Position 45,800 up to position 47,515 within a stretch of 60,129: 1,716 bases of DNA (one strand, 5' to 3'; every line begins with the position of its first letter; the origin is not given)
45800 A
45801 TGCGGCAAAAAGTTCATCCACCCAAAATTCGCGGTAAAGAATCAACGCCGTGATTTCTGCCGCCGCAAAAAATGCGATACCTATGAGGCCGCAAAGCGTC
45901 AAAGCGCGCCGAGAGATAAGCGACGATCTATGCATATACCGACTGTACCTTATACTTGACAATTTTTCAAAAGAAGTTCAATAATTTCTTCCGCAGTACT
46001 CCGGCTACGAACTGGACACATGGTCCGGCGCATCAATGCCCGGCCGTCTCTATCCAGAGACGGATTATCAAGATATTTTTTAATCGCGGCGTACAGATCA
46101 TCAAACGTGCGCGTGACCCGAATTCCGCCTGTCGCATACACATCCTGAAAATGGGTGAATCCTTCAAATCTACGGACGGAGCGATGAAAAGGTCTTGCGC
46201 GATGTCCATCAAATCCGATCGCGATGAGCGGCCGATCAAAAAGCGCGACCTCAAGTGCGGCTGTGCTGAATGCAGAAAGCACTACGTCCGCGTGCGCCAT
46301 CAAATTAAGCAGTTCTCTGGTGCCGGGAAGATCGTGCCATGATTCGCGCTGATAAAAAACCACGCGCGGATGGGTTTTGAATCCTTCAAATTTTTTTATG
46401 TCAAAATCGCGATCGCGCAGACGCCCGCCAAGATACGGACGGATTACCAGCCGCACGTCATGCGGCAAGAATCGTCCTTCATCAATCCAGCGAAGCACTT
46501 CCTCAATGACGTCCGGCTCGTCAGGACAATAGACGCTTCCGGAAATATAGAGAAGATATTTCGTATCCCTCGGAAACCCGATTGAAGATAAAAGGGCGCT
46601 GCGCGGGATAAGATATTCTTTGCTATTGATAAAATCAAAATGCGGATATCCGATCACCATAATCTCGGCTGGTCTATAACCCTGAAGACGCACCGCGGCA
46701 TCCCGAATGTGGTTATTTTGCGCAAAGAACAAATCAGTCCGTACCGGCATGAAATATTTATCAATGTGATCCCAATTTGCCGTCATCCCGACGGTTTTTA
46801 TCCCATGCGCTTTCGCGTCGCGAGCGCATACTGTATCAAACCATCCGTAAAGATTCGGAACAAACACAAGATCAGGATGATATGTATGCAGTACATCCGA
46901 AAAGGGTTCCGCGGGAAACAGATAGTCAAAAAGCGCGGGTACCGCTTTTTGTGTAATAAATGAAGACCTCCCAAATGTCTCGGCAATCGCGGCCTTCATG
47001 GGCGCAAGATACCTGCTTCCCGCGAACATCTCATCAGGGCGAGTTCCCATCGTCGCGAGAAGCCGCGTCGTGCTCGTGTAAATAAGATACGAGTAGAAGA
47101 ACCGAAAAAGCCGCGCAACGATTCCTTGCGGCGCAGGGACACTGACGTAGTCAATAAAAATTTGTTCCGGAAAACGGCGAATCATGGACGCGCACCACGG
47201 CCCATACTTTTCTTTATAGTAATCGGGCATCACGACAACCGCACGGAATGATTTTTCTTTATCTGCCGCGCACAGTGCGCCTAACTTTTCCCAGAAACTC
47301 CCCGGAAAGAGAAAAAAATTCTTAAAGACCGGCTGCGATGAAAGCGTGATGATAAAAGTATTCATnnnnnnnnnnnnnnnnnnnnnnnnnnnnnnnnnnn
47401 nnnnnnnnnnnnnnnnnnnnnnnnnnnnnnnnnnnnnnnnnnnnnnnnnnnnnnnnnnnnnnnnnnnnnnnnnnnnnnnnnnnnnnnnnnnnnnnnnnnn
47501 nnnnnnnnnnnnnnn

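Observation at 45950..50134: Tandem triplet (plus a fourth distal copy) of a divergent TagF-like transferase family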

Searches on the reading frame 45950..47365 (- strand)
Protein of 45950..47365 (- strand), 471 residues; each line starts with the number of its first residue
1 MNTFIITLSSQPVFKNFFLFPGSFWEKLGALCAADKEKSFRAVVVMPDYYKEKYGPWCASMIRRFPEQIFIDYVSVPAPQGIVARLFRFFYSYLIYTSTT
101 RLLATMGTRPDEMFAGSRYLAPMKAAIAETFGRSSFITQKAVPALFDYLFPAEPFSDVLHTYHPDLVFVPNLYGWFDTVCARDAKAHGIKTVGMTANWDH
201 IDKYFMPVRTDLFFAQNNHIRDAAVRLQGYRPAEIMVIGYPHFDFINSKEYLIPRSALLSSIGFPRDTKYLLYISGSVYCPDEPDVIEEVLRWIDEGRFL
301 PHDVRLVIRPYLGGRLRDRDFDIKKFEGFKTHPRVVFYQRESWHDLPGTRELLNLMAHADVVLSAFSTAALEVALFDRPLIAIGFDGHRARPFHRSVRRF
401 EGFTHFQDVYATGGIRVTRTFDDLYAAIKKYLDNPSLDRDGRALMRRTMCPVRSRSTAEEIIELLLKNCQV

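Call 3: search_protein_families(library=pfam, proteins=[window:45950-47365:-], max_evalue=10)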
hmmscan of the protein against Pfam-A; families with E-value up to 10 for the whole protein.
window:45950-47365:- (471 aa): 3 families
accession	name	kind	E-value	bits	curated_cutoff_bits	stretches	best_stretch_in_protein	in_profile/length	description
PF04464.20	Glyphos_transf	-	1.5e-07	31.2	22.1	2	339-466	248-366/367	CDP-Glycerol:Poly(glycerophosphate) glycerophosphotransferase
PF02350.25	Epimerase_2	-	0.032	13.5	30.6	1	205-390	118-291/347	UDP-N-acetylglucosamine 2-epimerase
PF13439.12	Glyco_transf_4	-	0.098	13.1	28.5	1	151-238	60-162/170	Glycosyltransferase Family 4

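Call 4: search_protein_families(library=ncbifam, proteins=[window:45950-47365:-], max_evalue=10)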
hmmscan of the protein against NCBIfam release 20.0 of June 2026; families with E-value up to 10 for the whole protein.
window:45950-47365:- (471 aa): 4 families
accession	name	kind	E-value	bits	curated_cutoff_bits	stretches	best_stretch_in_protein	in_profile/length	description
NF046086.1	BFO_1060_trans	domain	4.6e-05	22.7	200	2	157-275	41-169/365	BFO_1060 family glycosyltransferase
NF041713.1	Tar_polymTarL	equivalog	0.058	12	1000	1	340-388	447-495/562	teichoic acid ribitol-phosphate polymerase TarL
NF041711.1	TagprimaseTarB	equivalog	0.19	10.9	500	1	351-388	260-297/362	teichoic acid glycerol-phosphate primase TarB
TIGR03568.1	NeuC_NnaA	equivalog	0.23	10.3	235.9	1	214-384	149-307/365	UDP-N-acetylglucosamine 2-epimerase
